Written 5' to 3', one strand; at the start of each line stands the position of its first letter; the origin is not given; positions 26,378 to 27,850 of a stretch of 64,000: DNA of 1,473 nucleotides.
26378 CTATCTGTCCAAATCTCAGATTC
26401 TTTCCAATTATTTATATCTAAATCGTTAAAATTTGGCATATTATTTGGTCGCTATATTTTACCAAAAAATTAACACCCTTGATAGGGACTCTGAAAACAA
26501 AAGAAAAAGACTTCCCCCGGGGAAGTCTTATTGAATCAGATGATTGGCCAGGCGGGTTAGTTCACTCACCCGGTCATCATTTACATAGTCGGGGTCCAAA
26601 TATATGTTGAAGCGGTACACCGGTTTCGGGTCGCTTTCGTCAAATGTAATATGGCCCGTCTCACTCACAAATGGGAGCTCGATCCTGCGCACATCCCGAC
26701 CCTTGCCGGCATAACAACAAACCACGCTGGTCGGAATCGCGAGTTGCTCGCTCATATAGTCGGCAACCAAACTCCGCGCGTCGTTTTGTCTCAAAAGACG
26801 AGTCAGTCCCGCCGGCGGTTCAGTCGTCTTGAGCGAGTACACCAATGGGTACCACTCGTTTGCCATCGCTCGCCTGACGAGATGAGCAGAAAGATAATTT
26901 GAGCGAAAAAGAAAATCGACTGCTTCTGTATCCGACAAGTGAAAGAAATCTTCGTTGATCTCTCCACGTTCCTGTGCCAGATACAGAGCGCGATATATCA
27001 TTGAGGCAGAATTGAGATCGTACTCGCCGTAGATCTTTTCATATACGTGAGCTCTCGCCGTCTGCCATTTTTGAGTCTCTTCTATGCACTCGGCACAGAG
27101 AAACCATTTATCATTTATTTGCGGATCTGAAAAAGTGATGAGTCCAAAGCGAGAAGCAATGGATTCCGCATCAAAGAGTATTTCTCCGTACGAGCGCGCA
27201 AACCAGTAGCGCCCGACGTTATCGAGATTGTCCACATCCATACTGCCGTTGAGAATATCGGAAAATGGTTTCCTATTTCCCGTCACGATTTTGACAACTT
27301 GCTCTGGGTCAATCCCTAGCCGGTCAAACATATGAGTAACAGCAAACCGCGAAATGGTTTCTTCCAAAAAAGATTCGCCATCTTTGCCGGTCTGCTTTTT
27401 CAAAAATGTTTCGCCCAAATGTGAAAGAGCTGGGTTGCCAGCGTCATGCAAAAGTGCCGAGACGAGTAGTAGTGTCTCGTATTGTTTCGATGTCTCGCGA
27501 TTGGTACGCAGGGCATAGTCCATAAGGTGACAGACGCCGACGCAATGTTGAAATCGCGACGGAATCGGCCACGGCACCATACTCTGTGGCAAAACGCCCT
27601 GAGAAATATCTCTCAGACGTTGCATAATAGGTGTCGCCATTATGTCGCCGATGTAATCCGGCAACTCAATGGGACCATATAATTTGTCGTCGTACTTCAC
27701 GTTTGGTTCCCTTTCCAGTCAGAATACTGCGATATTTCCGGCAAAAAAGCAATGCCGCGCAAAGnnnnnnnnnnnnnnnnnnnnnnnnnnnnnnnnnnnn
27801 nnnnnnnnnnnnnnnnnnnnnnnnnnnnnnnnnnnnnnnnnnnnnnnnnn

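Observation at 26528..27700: SAMHD1/dGTPase-like HD-domain dNTP triphosphohydrolase directly adjacent to the R-M system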

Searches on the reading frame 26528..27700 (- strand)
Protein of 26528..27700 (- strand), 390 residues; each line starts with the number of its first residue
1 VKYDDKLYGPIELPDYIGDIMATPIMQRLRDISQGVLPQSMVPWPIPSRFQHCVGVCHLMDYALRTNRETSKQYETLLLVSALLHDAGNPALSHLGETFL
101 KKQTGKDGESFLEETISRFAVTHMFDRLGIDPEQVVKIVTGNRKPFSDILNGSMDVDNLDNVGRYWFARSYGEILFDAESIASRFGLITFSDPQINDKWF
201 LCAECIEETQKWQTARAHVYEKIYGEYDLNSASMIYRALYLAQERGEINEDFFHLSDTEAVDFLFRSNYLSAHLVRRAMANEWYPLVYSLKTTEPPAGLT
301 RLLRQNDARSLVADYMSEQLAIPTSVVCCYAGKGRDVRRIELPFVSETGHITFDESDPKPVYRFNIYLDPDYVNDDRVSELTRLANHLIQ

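Call 3: search_protein_families(library=pfam, proteins=[window:26528-27700:-], max_evalue=0.01)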
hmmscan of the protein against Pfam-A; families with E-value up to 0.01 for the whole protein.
window:26528-27700:- (390 aa): 1 family
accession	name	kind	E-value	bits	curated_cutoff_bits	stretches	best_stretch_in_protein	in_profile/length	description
PF01966.28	HD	-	2.6e-05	24.9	22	1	49-162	1-113/116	HD domain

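Call 4: search_protein_families(library=ncbifam, proteins=[window:26528-27700:-], max_evalue=0.01)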
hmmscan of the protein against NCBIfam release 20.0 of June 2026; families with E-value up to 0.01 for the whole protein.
window:26528-27700:- (390 aa): 3 families
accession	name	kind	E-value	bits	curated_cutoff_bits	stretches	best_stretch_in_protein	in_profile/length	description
TIGR01353.1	dGTP_triPase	subfamily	0.0013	18.3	152.35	1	65-111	62-108/389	dGTP triphosphohydrolase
NF003429.0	PRK04926.1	equivalog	0.0024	16.7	405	1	69-103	101-135/500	dGTPase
NF002205.0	PRK01096.1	equivalog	0.0052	15.9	439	1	67-102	92-127/444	deoxyguanosinetriphosphate triphosphohydrolase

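Call 5: search_protein_families(library=padloc, proteins=[window:26528-27700:-], max_evalue=0.01)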
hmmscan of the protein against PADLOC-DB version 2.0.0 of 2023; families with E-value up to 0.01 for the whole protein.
window:26528-27700:- (390 aa): 0 families

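Call 6: search_solved_structures(query=window:26528-27700:-, max_evalue=1, show_alignments=3)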
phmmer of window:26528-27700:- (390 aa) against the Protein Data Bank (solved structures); distinct sequences matched with E-value up to 1: 30.
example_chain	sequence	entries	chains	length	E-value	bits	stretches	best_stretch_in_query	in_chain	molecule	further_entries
2hek_A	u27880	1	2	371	2.1e-10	43.4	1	3-184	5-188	Hypothetical protein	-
9mr6_A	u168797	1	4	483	1.7e-08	37.2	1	3-119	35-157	HD domain-containing protein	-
2q14_A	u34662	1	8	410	4.6e-07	32.4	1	4-224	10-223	Phosphohydrolase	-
6pwy_A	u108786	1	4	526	0.00074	21.9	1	4-121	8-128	ZK177.8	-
5ao1_A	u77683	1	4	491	0.0016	20.8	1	4-100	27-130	DEOXYNUCLEOSIDE TRIPHOSPHATE TRIPHOSPHOHYDROLASE SAMHD1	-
4q7h_A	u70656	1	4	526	0.0016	20.7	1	4-100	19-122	Deoxynucleoside triphosphate triphosphohydrolase SAMHD1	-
8gb1_A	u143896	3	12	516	0.0017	20.7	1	4-100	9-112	Deoxynucleoside triphosphate triphosphohydrolase SAMHD1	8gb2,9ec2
4mz7_A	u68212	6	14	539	0.0017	20.7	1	4-100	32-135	Deoxynucleoside triphosphate triphosphohydrolase SAMHD1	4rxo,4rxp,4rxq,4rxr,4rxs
6tx0_A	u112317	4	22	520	0.0017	20.7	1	4-100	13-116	Deoxynucleoside triphosphate triphosphohydrolase SAMHD1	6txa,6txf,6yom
6txc_A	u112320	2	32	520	0.0017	20.7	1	4-100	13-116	Deoxynucleoside triphosphate triphosphohydrolase SAMHD1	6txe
6u6x_A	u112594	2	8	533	0.0018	20.6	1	4-100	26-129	Deoxynucleoside triphosphate triphosphohydrolase SAMHD1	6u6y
5ao3_A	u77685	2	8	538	0.0018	20.6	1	4-100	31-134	DEOXYNUCLEOSIDE TRIPHOSPHATE TRIPHOSPHOHYDROLASE SAMHD1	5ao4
4bzc_A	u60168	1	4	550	0.0019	20.5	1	4-100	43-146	DEOXYNUCLEOSIDE TRIPHOSPHATE TRIPHOSPHOHYDROLASE SAMHD1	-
5ao0_A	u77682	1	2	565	0.0019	20.5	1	4-100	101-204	DEOXYNUCLEOSIDE TRIPHOSPHATE TRIPHOSPHOHYDROLASE SAMHD1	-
6u6z_A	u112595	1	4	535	0.0021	20.4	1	4-100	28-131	Deoxynucleoside triphosphate triphosphohydrolase SAMHD1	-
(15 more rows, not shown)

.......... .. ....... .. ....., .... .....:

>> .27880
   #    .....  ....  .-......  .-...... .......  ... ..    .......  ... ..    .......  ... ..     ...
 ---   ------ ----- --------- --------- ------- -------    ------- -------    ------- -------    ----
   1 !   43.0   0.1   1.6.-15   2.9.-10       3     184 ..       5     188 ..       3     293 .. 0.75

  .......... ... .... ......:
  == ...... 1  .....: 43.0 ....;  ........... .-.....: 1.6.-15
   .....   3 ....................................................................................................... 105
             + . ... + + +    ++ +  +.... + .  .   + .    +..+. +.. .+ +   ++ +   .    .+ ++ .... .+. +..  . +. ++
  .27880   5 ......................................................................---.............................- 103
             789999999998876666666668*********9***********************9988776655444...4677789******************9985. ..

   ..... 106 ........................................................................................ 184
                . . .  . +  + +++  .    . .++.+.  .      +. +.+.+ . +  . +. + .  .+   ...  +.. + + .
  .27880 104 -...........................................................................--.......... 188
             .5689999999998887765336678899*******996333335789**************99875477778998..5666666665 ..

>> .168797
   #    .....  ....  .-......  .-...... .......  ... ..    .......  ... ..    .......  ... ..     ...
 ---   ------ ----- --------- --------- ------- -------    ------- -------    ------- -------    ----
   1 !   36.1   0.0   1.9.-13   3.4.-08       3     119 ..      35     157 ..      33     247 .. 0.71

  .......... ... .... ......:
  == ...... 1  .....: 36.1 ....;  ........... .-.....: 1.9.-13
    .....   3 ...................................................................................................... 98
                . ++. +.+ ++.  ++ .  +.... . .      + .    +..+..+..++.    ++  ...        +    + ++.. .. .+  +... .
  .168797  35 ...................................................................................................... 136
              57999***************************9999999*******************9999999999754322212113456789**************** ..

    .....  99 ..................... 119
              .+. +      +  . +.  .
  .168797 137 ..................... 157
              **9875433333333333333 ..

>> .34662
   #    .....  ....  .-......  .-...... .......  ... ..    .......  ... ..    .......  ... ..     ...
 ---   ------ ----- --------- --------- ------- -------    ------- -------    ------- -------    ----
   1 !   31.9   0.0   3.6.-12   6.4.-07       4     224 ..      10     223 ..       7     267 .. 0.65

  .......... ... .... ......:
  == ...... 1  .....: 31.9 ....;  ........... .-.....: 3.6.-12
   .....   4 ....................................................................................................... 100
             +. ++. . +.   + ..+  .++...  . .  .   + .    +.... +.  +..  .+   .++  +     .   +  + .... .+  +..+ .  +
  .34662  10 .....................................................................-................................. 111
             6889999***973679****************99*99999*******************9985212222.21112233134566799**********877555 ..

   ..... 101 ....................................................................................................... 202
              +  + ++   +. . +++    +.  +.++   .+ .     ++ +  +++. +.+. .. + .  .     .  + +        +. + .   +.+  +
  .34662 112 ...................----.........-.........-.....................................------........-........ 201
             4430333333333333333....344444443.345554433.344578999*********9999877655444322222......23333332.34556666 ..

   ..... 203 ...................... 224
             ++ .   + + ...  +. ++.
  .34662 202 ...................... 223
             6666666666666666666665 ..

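Call 7: find_homologous_proteins(query=window:26528-27700:-)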
Query window:26528-27700:- (390 aa): 70 proteins with E <= 0.001 among 2897 candidates.
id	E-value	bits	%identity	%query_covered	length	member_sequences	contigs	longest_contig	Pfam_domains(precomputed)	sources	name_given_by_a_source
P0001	2.7e-222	756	100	85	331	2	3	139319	-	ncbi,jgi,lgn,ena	-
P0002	1.5e-158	546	63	96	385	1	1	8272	-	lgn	-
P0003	9.0e-157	540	60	100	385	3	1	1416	-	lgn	-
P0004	2.7e-156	539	63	96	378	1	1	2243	PF01966.29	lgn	-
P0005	1.1e-154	533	64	96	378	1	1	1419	PF01966.29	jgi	jgi:HD superfamily phosphohydrolase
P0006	4.6e-145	502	59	100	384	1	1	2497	-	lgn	-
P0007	2.3e-144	499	58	100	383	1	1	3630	PF01966.29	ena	-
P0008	1.5e-142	493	58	100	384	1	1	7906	-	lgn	-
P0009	5.6e-116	406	50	97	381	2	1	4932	-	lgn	-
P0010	1.0e-114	402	50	96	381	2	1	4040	-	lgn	-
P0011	7.8e-110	386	49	99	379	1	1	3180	PF01966.29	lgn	-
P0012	2.3e-104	368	46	96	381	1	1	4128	PF01966.29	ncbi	-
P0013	2.6e-104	367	47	97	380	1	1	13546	PF01966.29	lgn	-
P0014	6.1e-104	366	48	96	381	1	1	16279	PF01966.29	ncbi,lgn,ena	-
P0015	1.3e-103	365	48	95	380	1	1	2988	PF01966.29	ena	-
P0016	3.6e-103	364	47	95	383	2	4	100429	PF01966.29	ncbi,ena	-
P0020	1.7e-98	348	46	95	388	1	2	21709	PF01966.29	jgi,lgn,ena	jgi:HD superfamily phosphohydrolase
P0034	2.1e-88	315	43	100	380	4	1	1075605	-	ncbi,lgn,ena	ncbi:MAG: hypothetical protein WCV85_04595 [Patescibacteria group bacterium]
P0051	4.0e-72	262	40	98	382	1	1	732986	PF01966.29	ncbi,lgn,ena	-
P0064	1.3e-14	72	28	57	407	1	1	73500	PF01966.29,PF19276.5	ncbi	ncbi:MAG: HD domain-containing protein [Haloferacaceae archaeon]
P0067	4.4e-7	47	28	44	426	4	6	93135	PF01966.29,PF19276.5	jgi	jgi:uncharacterized protein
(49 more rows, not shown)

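Call 9: find_encoding_contigs(protein=P0001, flank=10000, max_places=4)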
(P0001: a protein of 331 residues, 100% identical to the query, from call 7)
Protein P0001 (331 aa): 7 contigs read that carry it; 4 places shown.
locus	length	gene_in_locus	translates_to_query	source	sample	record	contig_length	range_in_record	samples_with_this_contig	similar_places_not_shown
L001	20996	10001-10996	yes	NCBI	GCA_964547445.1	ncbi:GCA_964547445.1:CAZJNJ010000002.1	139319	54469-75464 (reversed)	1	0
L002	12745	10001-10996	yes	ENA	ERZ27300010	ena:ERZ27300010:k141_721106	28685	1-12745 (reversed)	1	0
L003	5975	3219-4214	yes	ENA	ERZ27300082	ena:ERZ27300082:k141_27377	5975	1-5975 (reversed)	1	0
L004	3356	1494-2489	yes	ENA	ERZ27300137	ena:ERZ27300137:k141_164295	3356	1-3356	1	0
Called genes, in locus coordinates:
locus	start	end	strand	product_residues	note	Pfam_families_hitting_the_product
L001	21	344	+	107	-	PF13083:KH_KhpA-B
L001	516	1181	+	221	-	PF01746:tRNA_m1G_MT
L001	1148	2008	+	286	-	PF13175:AAA_15 (faint), PF00005:ABC_tran, PF13304:AAA_21 (faint)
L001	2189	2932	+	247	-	PF01061:ABC2_membrane, PF12698:ABC2_membrane_3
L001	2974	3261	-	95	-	-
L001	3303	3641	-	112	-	-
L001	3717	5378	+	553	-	PF05970:PIF1, PF13245:AAA_19, PF13401:AAA_22 (weak), PF13604:AAA_30, PF21530:Pif1_2B_dom (weak), PF14493:HTH_40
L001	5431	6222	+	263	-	-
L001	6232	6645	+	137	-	PF04020:Phage_holin_4_2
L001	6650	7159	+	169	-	-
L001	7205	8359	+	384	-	PF05496:RuvB_N, PF20720:nSTAND3 (faint), PF07724:AAA_2 (faint), PF00004:AAA, PF07728:AAA_5, PF13173:AAA_14 (weak), PF16193:AAA_assoc_2, PF12002:MgsA_C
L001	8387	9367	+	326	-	PF13310:Virulence_RhuM, PF02661:Fic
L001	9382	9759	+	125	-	PF09864:MliC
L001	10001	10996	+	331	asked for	-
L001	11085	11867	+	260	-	PF01555:N6_N4_Mtase, PF02086:MethyltransfD12 (weak), PF01555:N6_N4_Mtase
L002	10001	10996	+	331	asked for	-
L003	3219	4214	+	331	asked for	-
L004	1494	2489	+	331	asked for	-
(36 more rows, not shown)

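Call 12: find_related_loci(query=A1, collection=genome_contigs, flank=10000)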
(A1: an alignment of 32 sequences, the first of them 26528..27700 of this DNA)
Query A1 (390 aa) in genome_contigs; peptide patterns used: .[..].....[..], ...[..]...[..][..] (x = any residue, [..] = any of these).
196 stretches matched a pattern; 29 encode a relative of the query (tblastn E <= 1e-3); 29 distinct loci.
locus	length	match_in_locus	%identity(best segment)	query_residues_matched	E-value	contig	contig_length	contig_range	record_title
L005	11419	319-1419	50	1-374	3e-120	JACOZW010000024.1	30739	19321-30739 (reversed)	MAG: Candidatus Yanofskybacteria bacterium isolate NC_groundwater_215_Ag_S-0.1um_42_10 S4_GD2017_2_S1_scaffold_873, whol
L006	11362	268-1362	47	1-370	1e-106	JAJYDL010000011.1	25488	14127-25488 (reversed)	MAG: bacterium isolate BP9.bin97 NODE_3327_length_25488_cov_1.706005, whole genome shotgun sequence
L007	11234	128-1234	46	1-378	5e-101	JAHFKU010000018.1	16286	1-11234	MAG: Candidatus Staskawiczbacteria bacterium isolate nzgw417 NODE_772_length_16287_cov_3.758691, whole genome shotgun se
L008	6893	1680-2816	42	1-389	6e-96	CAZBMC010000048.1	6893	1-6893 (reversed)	MAG TPA_asm: uncultured Gammaproteobacteria bacterium isolate SRP329715_co1_47 genome assembly, contig: NODE_17017_lengt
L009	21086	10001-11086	44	2-369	9e-96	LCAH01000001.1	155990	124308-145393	MAG: Candidatus Uhrbacteria bacterium GW2011_GWC2_41_11 UU35_C0001, whole genome shotgun sequence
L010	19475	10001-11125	46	1-378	1e-91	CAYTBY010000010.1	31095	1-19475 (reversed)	MAG TPA_asm: uncultured Candidatus Saccharibacteria bacterium isolate SRP178908_co1_2 genome assembly, contig: NODE_821_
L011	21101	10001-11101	41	1-374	4e-87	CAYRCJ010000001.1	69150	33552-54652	MAG TPA_asm: uncultured Candidatus Saccharibacteria bacterium isolate SRP193066_co2_427 genome assembly, contig: NODE_11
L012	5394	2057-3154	44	1-371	5e-87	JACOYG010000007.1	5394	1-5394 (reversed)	MAG: Candidatus Nealsonbacteria bacterium isolate NC_groundwater_173_Ag_S-0.1um_42_8 S4_GD2017_2_S1_scaffold_18496, whol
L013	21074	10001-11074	41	1-367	5e-85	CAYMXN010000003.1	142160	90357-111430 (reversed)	MAG TPA_asm: uncultured Candidatus Saccharibacteria bacterium isolate SRP292972_co3_20 genome assembly, contig: NODE_159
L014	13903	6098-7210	42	3-380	2e-84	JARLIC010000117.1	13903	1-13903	MAG: Candidatus Paceibacterota bacterium isolate MAG_CO256 MetaCoAG_Bin_256_Oxic_k141_1862770, whole genome shotgun sequ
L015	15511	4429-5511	41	1-370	7e-84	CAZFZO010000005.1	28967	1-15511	MAG TPA_asm: uncultured Candidatus Saccharibacteria bacterium isolate SRP278252_co1_151 genome assembly, contig: NODE_25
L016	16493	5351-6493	41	1-390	2e-82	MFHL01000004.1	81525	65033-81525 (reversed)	MAG: Candidatus Giovannonibacteria bacterium RIFCSPHIGHO2_02_FULL_44_11 rifcsphigho2_02_scaffold_1118, whole genome shot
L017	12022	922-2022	41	1-367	7e-77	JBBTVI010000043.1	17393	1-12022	MAG: Patescibacteria group bacterium isolate H51-bin228_1 H51_bin228_1_000000000043, whole genome shotgun sequence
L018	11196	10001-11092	40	1-371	1e-75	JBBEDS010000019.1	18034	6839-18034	MAG: Candidatus Paceibacterota bacterium isolate LejiaF_44_27 Lejia_F_4482_length_18034_cov_18, whole genome shotgun seq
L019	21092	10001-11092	34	1-372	2e-64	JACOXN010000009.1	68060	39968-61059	MAG: Candidatus Giovannonibacteria bacterium isolate NC_groundwater_154_Ag_S-0.1um_46_13 S4_GD2017_2_S1_scaffold_330, wh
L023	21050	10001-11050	34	3-355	7e-54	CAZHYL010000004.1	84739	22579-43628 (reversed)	MAG TPA_asm: uncultured Candidatus Saccharibacteria bacterium isolate binchicken_co347_150 genome assembly, contig: NODE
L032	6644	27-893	26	49-330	1e-14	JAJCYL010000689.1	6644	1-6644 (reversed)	MAG: Cytophagales bacterium isolate OFTM329 OFTM329_688, whole genome shotgun sequence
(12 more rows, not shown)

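Call 19: find_encoding_contigs(protein=P0002, flank=10000, max_places=3)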
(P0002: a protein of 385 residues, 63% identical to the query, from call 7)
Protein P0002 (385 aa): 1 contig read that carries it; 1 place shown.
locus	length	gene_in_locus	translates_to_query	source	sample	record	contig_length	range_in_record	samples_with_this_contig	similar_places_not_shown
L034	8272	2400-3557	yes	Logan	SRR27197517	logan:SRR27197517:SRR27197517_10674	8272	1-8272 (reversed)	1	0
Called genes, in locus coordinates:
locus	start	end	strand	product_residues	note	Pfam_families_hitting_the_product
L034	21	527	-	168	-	-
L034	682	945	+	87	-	-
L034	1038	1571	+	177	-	-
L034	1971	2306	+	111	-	-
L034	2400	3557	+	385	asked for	-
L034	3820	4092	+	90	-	-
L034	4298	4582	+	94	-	-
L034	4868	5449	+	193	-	-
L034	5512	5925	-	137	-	PF08570:DUF1761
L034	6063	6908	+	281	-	-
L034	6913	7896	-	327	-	PF16396:DUF5005 (faint), PF04616:Glyco_hydro_43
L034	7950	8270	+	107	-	?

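Call 20: find_encoding_contigs(protein=P0008, flank=10000, max_places=3)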
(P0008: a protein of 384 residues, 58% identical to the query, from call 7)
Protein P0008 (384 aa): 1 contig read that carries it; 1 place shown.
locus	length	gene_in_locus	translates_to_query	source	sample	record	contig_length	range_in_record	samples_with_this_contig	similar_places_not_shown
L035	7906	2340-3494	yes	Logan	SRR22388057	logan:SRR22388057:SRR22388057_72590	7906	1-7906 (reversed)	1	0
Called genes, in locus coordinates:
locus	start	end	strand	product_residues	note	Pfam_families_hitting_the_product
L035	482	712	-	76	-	-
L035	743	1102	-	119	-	PF02325:CCB3_YggT (faint)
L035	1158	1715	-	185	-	-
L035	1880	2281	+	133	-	PF00856:SET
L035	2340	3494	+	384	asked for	-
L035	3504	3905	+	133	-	-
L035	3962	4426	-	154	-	PF00989:PAS, PF13188:PAS_8 (weak), PF08448:PAS_4, PF13426:PAS_9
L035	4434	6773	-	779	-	PF00122:E1-E2_ATPase, PF00702:Hydrolase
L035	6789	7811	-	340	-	PF01594:AI-2E_transport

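Call 22: predict_structure(alignment_id=A1)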
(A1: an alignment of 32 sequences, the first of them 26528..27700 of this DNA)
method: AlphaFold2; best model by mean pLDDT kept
length: 390 residues; sequences in the alignment: 32
mean_pLDDT: 94.4   pTM: 0.92
mean pLDDT of the five models: 94.4, 94.3, 93.9, 93.7, 93.6
residues with pLDDT >= 90: 355; 70-90: 28; 50-70: 7; < 50: 0
segments of 3 or more residues with pLDDT < 50: none
pLDDT, mean of each block of 10 residues (from residue 1): 97 97 95 93 94 98 90 93 96 91 94 91 88 96 94 96 97 98 89 73 97 96 89 97 96 95 98 97 96 97 94 98 98 93 95 95 97 97 97
secondary structure, 60 per line:
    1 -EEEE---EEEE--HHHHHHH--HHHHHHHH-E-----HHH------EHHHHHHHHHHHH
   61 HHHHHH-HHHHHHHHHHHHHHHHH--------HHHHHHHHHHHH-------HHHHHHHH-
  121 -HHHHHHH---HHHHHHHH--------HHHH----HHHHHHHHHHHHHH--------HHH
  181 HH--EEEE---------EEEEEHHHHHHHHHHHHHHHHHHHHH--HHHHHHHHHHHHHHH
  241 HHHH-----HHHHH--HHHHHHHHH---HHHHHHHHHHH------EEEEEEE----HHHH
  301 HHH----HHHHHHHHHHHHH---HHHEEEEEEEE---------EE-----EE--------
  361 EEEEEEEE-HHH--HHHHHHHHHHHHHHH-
elements in order: E2-5 E9-12 H15-21 H24-31 H49-66 H68-84 H93-104 H112-119 H122-128 H132-139 H148-151 H156-169 H178-182 E185-188 E198-202 H203-223 H226-244 H250-254 H257-265 H269-279 E286-292 H297-303 H308-320 E327-334 E361-368 H375-389
